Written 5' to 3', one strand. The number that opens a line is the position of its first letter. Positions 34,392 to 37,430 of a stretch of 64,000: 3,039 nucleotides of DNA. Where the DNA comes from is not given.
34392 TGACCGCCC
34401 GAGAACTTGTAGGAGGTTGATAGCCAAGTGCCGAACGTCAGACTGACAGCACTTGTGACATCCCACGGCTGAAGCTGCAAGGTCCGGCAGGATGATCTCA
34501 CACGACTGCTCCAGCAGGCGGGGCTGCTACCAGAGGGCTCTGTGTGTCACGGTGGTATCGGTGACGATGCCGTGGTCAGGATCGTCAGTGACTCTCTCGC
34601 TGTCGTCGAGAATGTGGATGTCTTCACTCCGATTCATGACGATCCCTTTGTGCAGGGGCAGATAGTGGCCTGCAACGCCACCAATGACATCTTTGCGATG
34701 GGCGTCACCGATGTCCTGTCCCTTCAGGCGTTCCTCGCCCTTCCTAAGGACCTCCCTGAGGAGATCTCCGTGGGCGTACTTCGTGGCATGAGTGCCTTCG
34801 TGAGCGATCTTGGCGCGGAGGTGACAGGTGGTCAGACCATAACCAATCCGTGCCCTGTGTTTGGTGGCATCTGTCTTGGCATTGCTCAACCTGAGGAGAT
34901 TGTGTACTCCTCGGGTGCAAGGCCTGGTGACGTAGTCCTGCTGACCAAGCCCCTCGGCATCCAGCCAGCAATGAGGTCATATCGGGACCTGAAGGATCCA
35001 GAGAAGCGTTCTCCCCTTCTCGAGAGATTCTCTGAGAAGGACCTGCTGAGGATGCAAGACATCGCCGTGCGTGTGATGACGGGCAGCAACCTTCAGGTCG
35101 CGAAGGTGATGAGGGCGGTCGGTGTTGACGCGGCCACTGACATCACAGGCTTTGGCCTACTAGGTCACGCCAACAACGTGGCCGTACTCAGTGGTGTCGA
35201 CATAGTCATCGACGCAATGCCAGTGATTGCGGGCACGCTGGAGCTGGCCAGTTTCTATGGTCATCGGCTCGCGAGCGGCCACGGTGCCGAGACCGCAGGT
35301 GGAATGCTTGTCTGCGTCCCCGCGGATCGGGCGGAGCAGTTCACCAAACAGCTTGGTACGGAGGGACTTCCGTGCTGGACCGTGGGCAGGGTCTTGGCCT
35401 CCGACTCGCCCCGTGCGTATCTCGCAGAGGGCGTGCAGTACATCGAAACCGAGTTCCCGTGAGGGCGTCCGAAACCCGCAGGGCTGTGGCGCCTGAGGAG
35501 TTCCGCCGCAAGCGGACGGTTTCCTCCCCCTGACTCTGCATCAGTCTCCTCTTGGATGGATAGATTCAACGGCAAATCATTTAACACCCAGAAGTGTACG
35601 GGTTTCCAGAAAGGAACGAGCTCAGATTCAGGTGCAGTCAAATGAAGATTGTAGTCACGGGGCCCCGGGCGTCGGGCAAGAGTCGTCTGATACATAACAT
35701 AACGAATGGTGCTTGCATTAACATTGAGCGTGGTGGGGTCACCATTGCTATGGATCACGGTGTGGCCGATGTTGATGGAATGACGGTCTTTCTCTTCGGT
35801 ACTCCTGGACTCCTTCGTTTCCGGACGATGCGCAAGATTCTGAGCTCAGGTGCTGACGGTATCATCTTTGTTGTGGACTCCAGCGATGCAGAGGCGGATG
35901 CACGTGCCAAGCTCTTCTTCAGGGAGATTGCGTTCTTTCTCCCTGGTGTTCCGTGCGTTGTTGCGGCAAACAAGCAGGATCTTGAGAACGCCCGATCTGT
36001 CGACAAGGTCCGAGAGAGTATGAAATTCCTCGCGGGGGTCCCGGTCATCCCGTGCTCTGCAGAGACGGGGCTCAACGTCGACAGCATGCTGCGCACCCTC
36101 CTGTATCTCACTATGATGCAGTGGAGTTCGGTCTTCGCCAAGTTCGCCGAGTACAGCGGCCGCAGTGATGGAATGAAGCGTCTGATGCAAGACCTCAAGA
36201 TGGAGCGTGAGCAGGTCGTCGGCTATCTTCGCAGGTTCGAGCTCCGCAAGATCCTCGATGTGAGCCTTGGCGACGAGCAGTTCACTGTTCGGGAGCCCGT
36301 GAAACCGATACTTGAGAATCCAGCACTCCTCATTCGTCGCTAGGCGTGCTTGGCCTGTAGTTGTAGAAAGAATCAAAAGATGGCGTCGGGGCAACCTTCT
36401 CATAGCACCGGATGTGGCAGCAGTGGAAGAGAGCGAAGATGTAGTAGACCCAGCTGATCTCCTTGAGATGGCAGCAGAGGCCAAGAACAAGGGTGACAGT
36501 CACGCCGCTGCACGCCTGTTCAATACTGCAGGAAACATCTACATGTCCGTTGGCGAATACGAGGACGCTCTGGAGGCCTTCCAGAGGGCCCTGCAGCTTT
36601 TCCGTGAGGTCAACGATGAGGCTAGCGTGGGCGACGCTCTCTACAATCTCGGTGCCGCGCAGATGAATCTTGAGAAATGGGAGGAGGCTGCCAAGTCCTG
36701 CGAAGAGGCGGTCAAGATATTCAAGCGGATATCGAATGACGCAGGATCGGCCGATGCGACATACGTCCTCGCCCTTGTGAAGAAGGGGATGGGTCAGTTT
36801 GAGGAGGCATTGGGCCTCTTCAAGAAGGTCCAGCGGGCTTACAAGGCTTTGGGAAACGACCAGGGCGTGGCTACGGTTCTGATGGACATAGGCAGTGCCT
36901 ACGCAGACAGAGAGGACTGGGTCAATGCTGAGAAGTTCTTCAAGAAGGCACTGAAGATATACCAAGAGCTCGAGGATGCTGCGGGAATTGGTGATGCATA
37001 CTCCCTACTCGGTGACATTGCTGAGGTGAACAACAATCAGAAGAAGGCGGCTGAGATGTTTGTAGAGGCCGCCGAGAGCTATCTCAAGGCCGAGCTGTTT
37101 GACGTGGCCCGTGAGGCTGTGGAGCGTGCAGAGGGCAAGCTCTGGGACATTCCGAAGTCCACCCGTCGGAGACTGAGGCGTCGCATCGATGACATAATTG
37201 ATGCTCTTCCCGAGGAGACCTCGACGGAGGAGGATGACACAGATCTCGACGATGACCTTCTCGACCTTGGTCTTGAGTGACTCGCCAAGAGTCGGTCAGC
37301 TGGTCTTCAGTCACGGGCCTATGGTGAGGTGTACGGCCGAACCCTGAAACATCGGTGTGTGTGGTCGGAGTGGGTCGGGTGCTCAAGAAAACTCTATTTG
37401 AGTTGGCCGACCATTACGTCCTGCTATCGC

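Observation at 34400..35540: Selenocysteine-encoding selD hidden behind a truncated ORF call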

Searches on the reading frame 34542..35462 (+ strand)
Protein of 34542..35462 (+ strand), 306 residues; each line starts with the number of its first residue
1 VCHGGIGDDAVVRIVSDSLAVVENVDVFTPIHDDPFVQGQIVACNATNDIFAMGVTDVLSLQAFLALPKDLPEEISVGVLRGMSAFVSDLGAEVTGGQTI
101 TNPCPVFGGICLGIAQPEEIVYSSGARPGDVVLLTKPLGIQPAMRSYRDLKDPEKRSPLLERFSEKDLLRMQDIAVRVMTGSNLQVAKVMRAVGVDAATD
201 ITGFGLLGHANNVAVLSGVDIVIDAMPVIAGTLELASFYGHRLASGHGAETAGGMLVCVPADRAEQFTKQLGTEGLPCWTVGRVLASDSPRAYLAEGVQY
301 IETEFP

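Call 9: find_encoding_contigs(protein=window:34542-35462:+, flank=10000, max_places=6)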
Protein window:34542-35462:+ (306 aa): 4 contigs read that carry it; 2 places shown.
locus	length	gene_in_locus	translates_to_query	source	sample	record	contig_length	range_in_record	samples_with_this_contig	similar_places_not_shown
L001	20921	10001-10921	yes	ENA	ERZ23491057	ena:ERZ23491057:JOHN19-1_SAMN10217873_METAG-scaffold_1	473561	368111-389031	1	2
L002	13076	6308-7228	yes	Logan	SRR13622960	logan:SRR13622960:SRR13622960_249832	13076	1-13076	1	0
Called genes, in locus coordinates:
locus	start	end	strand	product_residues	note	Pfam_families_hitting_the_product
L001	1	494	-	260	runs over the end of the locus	-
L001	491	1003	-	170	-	PF14478:DUF4430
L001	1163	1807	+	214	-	PF02223:Thymidylate_kin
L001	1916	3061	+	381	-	-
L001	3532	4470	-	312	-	PF00583:Acetyltransf_1, PF13673:Acetyltransf_10 (weak), PF13508:Acetyltransf_7, PF13527:Acetyltransf_9, PF00583:Acetyltransf_1, PF13673:Acetyltransf_10, PF13508:Acetyltransf_7, PF08445:FR47, +4 more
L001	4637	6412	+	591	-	PF00025:Arf, PF00071:Ras, PF01926:MMR_HSR1 (weak), PF08477:Roc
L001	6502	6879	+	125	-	PF21473:OB_Ssb-like (faint)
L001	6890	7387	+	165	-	PF05014:Nuc_deoxyrib_tr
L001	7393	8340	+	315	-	PF00892:EamA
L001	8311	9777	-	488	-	PF01139:RtcB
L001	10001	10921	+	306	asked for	PF00586:AIRS, PF02769:AIRS_C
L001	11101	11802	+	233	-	PF00009:GTP_EFTU, PF00025:Arf, PF00071:Ras, PF01926:MMR_HSR1, PF02421:FeoB_N (weak), PF08477:Roc (weak), PF09439:SRPRB, PF03029:ATP_bind_1 (weak)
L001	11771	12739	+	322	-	-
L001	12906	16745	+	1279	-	PF01364:Peptidase_C25 (faint)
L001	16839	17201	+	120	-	PF03259:Robl_LC7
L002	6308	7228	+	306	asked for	PF00586:AIRS, PF02769:AIRS_C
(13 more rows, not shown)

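Call 20: find_related_loci(query=A1, collection=genome_contigs, flank=6000)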
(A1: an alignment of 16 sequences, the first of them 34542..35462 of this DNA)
Query A1 (306 aa) in genome_contigs; peptide patterns used: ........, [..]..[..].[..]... (x = any residue, [..] = any of these).
100 stretches matched a pattern; 67 encode a relative of the query (tblastn E <= 1e-3); 66 distinct loci.
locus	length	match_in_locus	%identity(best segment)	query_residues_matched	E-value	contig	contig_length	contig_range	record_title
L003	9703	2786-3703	72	1-306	7e-151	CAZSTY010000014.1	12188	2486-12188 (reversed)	MAG TPA_asm: uncultured archaeon isolate SRP338002_co1_132 genome assembly, contig: NODE_4879_length_12188_cov_6.333553,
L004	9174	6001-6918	73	1-306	9e-151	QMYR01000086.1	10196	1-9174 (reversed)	MAG: Candidatus Thorarchaeota archaeon isolate B65_G9 B65_Guay9_scaffold_08128, whole genome shotgun sequence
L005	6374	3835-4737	72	6-306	3e-147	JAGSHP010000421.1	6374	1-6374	MAG: Candidatus Thorarchaeota archaeon isolate A399 k151_1365115, whole genome shotgun sequence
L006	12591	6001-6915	69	2-306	2e-142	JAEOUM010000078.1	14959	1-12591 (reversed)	MAG: Candidatus Thorarchaeota archaeon isolate FT5_021 k127_22477040, whole genome shotgun sequence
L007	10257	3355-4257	69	6-306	1e-142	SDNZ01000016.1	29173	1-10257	MAG: Candidatus Thorarchaeota archaeon isolate AMARA_8 AMARA-sed17-3185, whole genome shotgun sequence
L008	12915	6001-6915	68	2-306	8e-143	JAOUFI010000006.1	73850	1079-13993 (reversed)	MAG: Candidatus Thorarchaeota archaeon isolate 4_1_July_SF_Bin37 4_1_July_SF_Bin37_scaffold_75_c1, whole genome shotgun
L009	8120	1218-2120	70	6-306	1e-142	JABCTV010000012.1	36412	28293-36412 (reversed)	MAG: Candidatus Thorarchaeota archaeon isolate HM6_B34 NODE_333_length_36412_cov_0.548574, whole genome shotgun sequence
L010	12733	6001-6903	69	6-306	2e-142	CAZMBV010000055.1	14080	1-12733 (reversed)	MAG TPA_asm: uncultured archaeon isolate SRP214966_co2_306 genome assembly, contig: NODE_6977_length_14080_cov_8.157861,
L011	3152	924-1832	70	4-306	2e-148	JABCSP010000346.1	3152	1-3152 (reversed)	MAG: Candidatus Thorarchaeota archaeon isolate HM4_26_B25 NODE_20126_length_3152_cov_0.363967, whole genome shotgun sequ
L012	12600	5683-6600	68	1-306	8e-142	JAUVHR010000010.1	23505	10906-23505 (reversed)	MAG: Candidatus Thorarchaeota archaeon isolate CSMAG_407 CSMAG_407_k141_2113692_length_23505_cov_7.0000, whole genome sh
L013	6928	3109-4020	70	2-305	3e-141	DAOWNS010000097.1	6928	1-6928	MAG TPA_asm: Candidatus Thorarchaeota archaeon isolate CSMAG_3034 CSMAG_3034_k141_2728854_length_6928_cov_56.1440, whole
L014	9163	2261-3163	69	6-306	4e-141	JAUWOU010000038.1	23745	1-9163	MAG: Candidatus Thorarchaeota archaeon isolate CSMAG_2458 CSMAG_2458_k141_645501_length_23745_cov_10.2659, whole genome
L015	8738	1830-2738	70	4-306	6e-141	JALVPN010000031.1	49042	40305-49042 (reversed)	MAG: Promethearchaeota archaeon isolate A3_metabat1_scaf2bin.173 A3_NODE_141_length_49042_cov_2.154452, whole genome sho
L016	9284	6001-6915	69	2-306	8e-141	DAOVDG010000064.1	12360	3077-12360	MAG TPA_asm: Candidatus Thorarchaeota archaeon isolate CSMAG_1051 CSMAG_1051_k141_6110327_length_12360_cov_64.3243, whol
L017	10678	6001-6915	69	2-306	7e-141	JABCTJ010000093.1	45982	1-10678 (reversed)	MAG: Candidatus Thorarchaeota archaeon isolate HM4_FB6 k127_1386247, whole genome shotgun sequence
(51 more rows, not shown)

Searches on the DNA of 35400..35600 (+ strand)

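Call 26: search_rna_families(source=window, start=35400, end=35600, threshold=evalue, max_evalue=10, show_alignments=3)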
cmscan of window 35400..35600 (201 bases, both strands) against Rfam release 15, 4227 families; matches with E-value up to 10: 1.
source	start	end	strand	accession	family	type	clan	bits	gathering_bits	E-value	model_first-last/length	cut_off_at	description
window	35521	35563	-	RF01762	whalefall-1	Gene; sRNA;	-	19.6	37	0.0057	1-56/56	no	Whalefall-1 RNA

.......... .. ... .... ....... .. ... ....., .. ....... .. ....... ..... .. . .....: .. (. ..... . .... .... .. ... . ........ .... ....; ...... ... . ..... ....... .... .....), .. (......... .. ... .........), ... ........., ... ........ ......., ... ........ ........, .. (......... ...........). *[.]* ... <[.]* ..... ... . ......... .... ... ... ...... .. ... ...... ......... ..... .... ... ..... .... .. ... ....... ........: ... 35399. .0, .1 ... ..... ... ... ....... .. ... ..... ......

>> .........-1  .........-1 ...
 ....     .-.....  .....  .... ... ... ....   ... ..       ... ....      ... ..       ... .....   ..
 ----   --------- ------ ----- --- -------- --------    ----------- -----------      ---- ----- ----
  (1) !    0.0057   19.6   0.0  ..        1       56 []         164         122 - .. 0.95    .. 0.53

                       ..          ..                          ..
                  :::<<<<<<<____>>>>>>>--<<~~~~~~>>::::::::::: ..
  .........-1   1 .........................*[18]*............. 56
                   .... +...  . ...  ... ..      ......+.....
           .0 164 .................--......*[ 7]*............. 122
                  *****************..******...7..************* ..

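Call 40: build_rna_model(alignment_id=A3, structure=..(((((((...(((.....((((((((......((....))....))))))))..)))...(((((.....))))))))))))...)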
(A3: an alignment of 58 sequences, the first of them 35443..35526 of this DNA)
Model R1 built from alignment A3 (58 sequences, 87 columns); structure: as given.
model positions 84; base pairs 25; branch points 1; effective number of sequences 2.33; information 0.676 bits per position. Calibrated on 0.2 Mb of random sequence (short: E-values are rough).
structure used (alignment columns):
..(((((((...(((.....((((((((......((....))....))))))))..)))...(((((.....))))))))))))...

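Call 41: search_with_rna_model(model_id=R1, sources=[window, L060, L061, L062, L063, L064, L065, L067, L068, L066], max_evalue=10, show_alignments=4)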
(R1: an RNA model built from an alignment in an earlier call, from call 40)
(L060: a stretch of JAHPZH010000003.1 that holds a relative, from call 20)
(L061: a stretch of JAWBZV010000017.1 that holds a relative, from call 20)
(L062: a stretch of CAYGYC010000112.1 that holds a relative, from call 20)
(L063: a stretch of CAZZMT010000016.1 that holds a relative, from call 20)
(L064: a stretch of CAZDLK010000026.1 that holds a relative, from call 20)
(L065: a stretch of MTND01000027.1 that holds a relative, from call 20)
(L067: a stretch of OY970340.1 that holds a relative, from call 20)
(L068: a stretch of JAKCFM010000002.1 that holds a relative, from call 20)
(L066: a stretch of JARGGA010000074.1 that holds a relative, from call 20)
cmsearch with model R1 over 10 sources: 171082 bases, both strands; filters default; matches with E-value up to 10: 5.
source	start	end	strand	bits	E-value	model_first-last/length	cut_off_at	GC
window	35443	35526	+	80.7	1.4e-21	1-84/84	no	0.67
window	47943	48025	-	12.5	0.59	1-84/84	no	0.55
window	8163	8223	-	9.4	5.2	1-84/84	no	0.54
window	7326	7363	-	8.7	8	17-54/84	no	0.53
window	10329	10355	+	8.5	9.2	1-84/84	no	0.52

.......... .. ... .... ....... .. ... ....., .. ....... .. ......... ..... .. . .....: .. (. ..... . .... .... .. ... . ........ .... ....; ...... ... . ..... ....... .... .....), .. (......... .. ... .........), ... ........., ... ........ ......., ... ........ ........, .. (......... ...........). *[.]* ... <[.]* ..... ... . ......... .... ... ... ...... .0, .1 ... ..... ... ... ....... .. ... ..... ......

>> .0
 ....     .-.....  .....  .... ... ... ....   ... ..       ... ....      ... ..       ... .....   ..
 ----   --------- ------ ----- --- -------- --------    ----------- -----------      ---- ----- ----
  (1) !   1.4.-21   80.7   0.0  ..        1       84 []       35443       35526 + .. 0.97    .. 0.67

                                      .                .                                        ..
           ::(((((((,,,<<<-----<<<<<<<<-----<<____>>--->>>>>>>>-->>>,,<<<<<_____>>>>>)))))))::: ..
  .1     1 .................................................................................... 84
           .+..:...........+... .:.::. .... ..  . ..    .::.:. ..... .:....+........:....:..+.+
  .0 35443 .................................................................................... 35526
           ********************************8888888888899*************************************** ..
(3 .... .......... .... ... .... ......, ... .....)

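Call 46: search_with_rna_model(model_id=R1, sources=[L069, L070], max_evalue=10, show_alignments=3, filters=off)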
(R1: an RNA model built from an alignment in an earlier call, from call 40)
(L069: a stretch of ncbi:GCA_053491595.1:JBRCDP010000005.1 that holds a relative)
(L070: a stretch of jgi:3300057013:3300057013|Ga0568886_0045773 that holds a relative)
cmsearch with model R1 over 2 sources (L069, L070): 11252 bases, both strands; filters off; matches with E-value up to 10: 19.
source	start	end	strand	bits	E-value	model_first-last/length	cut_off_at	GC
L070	1610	1692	+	53.4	1.6e-14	1-84/84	no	0.43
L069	83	125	-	7.7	1.1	1-84/84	no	0.37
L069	1532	1544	+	7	1.7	1-84/84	no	0.38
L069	2862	2880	+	6.6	2.3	1-84/84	no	0.37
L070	2521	2553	-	6.3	2.9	1-84/84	no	0.42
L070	518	558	+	6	3.5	15-55/84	no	0.29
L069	14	34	-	5.5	4.9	1-84/84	no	0.43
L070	1184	1260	+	5.4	5.4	1-84/84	no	0.34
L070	2272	2305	+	5.2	6.3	1-84/84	no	0.47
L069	4862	4940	-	5.1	6.6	1-84/84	no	0.43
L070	579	668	-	5.1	6.7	1-84/84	no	0.5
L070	3735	3753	+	5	6.9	1-84/84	no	0.26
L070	3872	3920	-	5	7.2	1-84/84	no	0.39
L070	2136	2160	+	5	7.2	1-84/84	no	0.48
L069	3958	3979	-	4.9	7.6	1-84/84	no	0.68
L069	5115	5132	+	4.8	8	1-84/84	no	0.5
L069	15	35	+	4.7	9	1-84/84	no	0.38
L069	6209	6240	+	4.6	9.4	13-57/84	no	0.47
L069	5070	5114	+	4.6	9.6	1-84/84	no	0.49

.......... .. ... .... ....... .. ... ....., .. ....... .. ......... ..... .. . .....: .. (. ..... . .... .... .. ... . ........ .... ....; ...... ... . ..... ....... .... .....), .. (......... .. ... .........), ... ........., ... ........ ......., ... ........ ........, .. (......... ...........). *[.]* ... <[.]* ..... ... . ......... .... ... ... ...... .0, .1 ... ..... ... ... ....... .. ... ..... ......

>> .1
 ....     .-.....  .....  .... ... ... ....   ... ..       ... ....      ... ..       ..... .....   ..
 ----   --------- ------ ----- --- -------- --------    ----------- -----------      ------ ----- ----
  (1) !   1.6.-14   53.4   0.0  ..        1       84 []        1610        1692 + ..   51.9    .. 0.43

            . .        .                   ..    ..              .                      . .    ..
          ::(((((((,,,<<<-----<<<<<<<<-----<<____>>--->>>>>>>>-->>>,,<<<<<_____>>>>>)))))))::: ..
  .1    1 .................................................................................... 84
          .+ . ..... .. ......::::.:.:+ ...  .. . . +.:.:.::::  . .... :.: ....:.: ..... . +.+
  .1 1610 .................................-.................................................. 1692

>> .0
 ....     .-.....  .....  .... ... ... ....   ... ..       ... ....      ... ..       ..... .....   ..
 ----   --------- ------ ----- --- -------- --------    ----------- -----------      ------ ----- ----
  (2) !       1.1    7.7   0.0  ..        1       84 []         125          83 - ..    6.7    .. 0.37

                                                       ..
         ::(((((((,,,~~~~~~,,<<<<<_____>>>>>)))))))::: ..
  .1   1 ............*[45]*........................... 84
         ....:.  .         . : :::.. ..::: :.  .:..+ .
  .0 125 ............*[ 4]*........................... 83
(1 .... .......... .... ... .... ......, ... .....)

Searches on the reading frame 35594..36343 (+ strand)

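Call 29: search_protein_families(library=pfam, proteins=[window:35594-36343:+], max_evalue=0.001)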
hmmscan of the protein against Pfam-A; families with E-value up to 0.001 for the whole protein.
window:35594-36343:+ (249 aa): 8 families
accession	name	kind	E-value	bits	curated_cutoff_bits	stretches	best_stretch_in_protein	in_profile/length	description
PF00071.28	Ras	-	8.2e-12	45.4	21.6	1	18-170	1-157/162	Ras family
PF00025.27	Arf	-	7e-10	39.1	22.3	1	14-166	12-167/174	ADP-ribosylation factor family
PF09439.16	SRPRB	-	3.8e-09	36.6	25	1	16-143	3-134/178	Signal recognition particle receptor beta subunit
PF00009.33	GTP_EFTU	-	1.2e-08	35.2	26.5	1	46-170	52-183/188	Elongation factor Tu GTP binding domain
PF01926.29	MMR_HSR1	-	2.2e-08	34.7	21.9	1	18-127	1-113/113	50S ribosome-binding GTPase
PF03029.23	ATP_bind_1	-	9.3e-08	32.6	27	1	46-145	65-185/240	Conserved hypothetical ATP binding protein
PF02421.24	FeoB_N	-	1.8e-07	31.3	27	1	18-167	2-154/156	Ferrous iron transport protein B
PF08477.19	Roc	-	1.2e-06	29.2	27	1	18-129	1-119/119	Ras of Complex, Roc, domain of DAPkinase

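Call 42: search_protein_families(library=ncbifam, proteins=[window:35594-36343:+], max_evalue=0.001)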
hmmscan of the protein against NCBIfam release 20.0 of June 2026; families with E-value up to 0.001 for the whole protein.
window:35594-36343:+ (249 aa): 7 families
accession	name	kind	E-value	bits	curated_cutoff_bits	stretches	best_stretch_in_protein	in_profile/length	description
TIGR00231.1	small_GTP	domain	8.6e-16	58.1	42.5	1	16-166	3-159/164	GTP-binding protein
TIGR00487.1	IF-2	equivalog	1.5e-06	27.3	424.4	1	23-174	94-250/587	translation initiation factor IF-2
TIGR00437.1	feoB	equivalog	1.5e-06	27.2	315.65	1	27-171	5-152/594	ferrous iron transport protein B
TIGR03594.1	GTPase_EngA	equivalog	1.9e-06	27.2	306.7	1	16-169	175-342/432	ribosome biogenesis GTPase Der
NF007105.0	PRK09554.1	equivalog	7.2e-06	24.4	683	1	78-168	65-162/772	Fe(2+) transporter permease subunit FeoB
NF000908.1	PRK00089.1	equivalog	1.1e-05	24.8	237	1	20-171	7-165/291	GTPase Era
TIGR03918.1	GTP_HydF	equivalog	0.00013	20.9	325.55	1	15-172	6-166/392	[FeFe] hydrogenase H-cluster maturation GTPase HydF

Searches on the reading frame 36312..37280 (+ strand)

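Call 29: search_protein_families(library=pfam, proteins=[window:36312-37280:+], max_evalue=0.001)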
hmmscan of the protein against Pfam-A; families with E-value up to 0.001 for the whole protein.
window:36312-37280:+ (322 aa): 23 families
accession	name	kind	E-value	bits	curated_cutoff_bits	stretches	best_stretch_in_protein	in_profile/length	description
PF13424.12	TPR_12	-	2.4e-28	98.6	30.1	3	108-178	4-76/77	Tetratricopeptide repeat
PF00515.34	TPR_1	-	5.2e-23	80.3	27.8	2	69-97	3-31/34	Tetratricopeptide repeat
PF07719.23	TPR_2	-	2.8e-22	77.4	27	2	67-97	1-31/34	Tetratricopeptide repeat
PF17874.7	TPR_MalT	-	1.9e-17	64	45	2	76-286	10-220/336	MalT-like TPR region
PF13374.12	TPR_10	-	3.2e-17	62.3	27.5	1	186-220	1-35/42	Tetratricopeptide repeat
PF13432.12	TPR_16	-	2e-14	54.2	32.7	1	73-136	3-60/65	Tetratricopeptide repeat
PF13176.12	TPR_7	-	5.8e-14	51.4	27.9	0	74-96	6-28/36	Tetratricopeptide repeat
PF13181.12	TPR_8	-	1e-11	44.4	25.7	0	67-96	1-30/34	Tetratricopeptide repeat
PF14938.12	SNAP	-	1.1e-10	41.9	25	1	120-263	47-191/282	Soluble NSF attachment protein, SNAP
PF13428.12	TPR_14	-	2e-08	34.5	23.5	0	72-98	6-32/44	Tetratricopeptide repeat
PF24885.1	TPR_NPHP3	-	3e-08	33.8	100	1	53-138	85-172/239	Nephrocystin-3 TPR domain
PF13174.12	TPR_6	-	3.9e-07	30.7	26.3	0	108-137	1-30/33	Tetratricopeptide repeat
PF14559.12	TPR_19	-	7.3e-07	29.9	25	0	80-128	4-46/68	Tetratricopeptide repeat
PF12895.13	ANAPC3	-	9.5e-07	29.5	27.2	0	88-131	37-80/82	Anaphase-promoting complex, cyclosome, subunit 3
PF12968.13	DUF3856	-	3.4e-06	27.5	27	1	74-174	16-127/143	Domain of Unknown Function (DUF3856)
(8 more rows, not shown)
